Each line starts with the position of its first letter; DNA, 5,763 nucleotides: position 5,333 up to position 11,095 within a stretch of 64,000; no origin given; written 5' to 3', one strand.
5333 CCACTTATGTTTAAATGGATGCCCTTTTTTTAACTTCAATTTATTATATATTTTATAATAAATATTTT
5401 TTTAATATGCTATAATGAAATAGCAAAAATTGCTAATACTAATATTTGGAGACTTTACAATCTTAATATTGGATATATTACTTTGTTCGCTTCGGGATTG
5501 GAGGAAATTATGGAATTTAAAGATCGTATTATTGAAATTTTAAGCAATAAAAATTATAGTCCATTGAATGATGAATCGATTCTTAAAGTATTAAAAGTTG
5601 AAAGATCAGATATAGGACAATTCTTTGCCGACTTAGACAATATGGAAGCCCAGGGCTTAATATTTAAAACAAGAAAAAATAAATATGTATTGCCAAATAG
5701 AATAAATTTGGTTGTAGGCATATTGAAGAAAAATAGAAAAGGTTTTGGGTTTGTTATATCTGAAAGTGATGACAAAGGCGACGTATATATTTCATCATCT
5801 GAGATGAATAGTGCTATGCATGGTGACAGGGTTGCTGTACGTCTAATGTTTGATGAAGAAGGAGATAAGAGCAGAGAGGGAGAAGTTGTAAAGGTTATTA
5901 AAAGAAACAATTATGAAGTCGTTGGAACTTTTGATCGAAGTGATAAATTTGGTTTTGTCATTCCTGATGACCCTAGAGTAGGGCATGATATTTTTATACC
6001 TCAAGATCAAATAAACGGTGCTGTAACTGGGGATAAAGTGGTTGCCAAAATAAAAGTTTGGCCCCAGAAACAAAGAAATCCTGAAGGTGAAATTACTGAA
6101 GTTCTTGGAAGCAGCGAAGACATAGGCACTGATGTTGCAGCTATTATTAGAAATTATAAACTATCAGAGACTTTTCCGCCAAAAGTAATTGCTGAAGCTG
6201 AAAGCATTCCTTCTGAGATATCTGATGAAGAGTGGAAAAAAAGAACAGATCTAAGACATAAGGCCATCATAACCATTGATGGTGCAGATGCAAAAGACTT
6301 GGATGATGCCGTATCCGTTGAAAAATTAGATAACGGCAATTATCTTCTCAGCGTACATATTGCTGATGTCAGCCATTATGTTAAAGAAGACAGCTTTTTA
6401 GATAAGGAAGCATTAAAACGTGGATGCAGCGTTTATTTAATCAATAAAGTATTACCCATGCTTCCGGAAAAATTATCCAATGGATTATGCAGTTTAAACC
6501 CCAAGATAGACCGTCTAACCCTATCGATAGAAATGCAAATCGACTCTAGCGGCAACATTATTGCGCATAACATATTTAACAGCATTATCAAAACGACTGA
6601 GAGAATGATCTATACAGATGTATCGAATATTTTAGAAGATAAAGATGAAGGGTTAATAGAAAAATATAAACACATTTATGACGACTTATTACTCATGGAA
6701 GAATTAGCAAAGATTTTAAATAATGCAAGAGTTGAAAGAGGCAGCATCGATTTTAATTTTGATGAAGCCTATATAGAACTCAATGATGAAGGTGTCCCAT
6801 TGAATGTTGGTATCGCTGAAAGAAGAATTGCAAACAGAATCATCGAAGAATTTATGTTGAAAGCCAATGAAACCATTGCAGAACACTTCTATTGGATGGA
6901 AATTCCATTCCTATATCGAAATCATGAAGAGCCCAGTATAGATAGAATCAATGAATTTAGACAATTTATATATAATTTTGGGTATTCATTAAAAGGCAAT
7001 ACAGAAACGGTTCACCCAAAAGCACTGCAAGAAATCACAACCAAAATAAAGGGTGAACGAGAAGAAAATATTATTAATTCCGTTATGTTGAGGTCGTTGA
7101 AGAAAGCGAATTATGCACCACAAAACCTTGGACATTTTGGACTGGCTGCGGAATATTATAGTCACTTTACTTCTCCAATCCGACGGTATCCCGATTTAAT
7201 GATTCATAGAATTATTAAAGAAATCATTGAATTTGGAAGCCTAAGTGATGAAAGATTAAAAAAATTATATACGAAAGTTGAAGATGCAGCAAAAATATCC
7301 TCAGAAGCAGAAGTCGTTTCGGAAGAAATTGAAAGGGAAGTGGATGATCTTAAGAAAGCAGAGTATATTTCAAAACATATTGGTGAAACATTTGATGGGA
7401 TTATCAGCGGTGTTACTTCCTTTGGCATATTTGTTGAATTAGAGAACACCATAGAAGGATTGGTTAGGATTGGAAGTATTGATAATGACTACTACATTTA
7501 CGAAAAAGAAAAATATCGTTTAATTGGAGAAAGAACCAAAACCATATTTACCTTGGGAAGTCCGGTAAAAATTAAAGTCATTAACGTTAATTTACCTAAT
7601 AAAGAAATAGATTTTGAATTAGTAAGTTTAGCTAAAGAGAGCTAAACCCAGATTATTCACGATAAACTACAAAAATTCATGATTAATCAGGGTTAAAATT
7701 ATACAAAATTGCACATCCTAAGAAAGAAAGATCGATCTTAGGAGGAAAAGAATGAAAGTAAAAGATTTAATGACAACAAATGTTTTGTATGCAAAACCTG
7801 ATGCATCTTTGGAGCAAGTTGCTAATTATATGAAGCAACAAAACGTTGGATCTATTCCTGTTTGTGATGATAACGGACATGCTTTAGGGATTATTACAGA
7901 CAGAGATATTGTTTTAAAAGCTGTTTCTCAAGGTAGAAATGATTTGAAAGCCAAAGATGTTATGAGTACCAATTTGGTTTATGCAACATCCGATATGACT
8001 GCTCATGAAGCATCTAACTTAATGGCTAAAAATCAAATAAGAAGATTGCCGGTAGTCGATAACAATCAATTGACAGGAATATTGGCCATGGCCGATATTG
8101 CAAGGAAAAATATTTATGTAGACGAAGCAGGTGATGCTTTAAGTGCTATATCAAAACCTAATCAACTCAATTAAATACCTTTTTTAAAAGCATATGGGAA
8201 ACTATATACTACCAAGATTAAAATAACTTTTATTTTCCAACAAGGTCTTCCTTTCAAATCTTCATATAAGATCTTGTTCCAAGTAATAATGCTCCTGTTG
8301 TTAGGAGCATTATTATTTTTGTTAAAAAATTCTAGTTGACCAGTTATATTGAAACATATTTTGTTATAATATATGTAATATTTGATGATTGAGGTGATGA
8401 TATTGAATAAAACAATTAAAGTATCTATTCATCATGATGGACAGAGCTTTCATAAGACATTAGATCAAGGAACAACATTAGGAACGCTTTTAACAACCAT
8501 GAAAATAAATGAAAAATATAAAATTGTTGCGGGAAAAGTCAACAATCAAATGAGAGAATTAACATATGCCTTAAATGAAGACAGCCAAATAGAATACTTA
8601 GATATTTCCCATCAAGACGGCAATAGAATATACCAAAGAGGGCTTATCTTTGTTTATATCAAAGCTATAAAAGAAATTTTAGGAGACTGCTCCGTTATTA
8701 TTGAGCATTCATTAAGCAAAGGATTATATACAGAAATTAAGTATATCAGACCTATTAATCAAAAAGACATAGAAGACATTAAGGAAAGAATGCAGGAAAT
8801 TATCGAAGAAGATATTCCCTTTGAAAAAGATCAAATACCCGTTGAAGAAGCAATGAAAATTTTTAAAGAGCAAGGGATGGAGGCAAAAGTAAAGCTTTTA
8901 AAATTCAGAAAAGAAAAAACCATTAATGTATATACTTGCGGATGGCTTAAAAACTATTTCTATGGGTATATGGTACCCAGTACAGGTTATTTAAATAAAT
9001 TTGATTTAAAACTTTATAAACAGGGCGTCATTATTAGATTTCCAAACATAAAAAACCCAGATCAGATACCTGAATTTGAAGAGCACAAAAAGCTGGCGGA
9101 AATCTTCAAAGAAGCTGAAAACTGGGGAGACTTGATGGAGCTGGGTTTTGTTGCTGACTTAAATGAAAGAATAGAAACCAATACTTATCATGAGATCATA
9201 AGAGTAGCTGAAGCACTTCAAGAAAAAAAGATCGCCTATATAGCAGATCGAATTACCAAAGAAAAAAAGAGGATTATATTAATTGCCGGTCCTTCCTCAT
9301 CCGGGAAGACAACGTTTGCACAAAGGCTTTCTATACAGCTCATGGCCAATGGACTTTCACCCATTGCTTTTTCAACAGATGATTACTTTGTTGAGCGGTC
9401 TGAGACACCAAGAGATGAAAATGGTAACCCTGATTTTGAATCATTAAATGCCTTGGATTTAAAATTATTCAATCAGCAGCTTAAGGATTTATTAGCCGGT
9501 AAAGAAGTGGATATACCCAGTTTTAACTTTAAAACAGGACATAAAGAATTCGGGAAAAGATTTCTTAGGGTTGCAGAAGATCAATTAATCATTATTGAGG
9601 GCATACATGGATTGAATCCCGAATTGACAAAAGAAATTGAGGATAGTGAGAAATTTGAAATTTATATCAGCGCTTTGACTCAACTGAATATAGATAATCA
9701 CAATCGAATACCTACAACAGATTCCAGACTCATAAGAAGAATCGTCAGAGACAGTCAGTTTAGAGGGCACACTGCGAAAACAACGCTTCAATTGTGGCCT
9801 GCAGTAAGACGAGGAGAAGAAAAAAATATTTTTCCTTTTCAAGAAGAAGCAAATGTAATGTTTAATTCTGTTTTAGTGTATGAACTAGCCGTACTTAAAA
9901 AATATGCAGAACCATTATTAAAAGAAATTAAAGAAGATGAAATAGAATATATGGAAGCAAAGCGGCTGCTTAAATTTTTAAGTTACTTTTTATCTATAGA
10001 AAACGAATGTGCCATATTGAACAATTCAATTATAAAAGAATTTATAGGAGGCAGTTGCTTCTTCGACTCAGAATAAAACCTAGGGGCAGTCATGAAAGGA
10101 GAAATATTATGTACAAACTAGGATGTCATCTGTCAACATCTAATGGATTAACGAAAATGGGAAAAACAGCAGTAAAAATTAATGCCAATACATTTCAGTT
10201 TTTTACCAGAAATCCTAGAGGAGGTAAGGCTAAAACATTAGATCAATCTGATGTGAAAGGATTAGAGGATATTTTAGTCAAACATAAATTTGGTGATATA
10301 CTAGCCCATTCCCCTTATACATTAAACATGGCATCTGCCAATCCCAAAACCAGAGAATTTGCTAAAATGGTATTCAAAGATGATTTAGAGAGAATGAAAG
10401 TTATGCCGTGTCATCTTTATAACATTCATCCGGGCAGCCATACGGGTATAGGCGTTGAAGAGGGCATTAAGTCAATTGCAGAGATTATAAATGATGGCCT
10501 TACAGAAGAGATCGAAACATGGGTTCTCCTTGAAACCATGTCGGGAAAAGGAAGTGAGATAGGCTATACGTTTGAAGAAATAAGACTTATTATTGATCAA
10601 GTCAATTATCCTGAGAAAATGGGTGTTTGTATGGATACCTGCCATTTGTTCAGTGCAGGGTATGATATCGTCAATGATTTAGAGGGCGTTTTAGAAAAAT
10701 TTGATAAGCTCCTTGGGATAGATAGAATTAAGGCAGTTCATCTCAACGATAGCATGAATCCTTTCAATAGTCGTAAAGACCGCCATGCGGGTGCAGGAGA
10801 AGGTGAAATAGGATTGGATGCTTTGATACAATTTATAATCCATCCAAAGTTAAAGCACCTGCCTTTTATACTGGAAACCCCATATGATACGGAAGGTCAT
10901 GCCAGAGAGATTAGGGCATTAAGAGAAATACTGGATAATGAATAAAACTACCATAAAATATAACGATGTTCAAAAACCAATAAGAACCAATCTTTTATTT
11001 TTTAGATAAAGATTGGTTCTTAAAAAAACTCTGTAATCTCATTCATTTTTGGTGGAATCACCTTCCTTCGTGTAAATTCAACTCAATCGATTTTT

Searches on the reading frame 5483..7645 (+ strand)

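Call 61: search_protein_families(library=pfam, proteins=[window:5483-7645:+], max_evalue=0.00001)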
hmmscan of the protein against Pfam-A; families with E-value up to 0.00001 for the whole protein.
window:5483-7645:+ (720 aa): 7 families
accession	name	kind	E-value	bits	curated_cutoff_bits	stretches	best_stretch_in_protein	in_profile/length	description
PF00773.25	RNB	-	5.9e-113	377.9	29.3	1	254-582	1-324/326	RNB domain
PF17876.7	CSD2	-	3e-33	114.2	26.2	1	158-232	1-74/74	Cold shock domain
PF08206.17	OB_RNB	-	1.1e-31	108.7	24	2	79-138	1-58/58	Ribonuclease B OB domain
PF00575.29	S1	-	1.2e-09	38.9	22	1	633-712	4-72/74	S1 RNA binding domain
PF17849.7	OB_Dis3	-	2.1e-09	37.8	22.8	1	158-225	3-76/77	Dis3-like cold-shock domain 2 (CSD2)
PF22896.3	OB_RNR_1st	-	1.5e-08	35.1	28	0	60-123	29-91/99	Ribonuclease R, OB first domain, N-terminal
PF22707.2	S1CSD-TOTE-2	-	8.1e-07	29.4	27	0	77-123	3-44/60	S1/CSD-like domain 2 of the TOTE conflict systems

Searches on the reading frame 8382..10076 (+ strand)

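Call 61: search_protein_families(library=pfam, proteins=[window:8382-10076:+], max_evalue=0.00001)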
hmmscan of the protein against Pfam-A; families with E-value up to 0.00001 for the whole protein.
window:8382-10076:+ (564 aa): 2 families
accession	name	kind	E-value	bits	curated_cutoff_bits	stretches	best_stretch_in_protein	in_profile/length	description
PF00485.24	PRK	-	8.7e-20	71.8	22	1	298-497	1-190/196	Phosphoribulokinase / Uridine kinase family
PF20720.3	nSTAND3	-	7.2e-06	26.2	27.2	0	294-331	15-52/155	Novel STAND NTPase 3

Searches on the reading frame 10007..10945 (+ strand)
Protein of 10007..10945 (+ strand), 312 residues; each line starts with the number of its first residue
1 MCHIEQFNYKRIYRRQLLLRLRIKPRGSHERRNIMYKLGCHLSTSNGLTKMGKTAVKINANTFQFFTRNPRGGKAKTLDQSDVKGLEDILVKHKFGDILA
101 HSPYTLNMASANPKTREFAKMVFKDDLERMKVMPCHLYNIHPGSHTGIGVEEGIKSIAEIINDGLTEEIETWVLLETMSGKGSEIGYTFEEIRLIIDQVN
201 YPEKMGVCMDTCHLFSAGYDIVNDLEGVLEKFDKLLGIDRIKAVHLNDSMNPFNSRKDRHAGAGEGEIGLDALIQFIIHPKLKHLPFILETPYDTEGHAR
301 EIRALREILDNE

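Call 61: search_protein_families(library=pfam, proteins=[window:10007-10945:+], max_evalue=0.00001)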
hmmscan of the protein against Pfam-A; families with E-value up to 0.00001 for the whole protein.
window:10007-10945:+ (312 aa): 1 family
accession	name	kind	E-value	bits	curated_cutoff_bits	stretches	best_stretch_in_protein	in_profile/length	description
PF01261.30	AP_endonuc_2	-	1.7e-49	169.2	31.1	1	55-307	4-248/249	Xylose isomerase-like TIM barrel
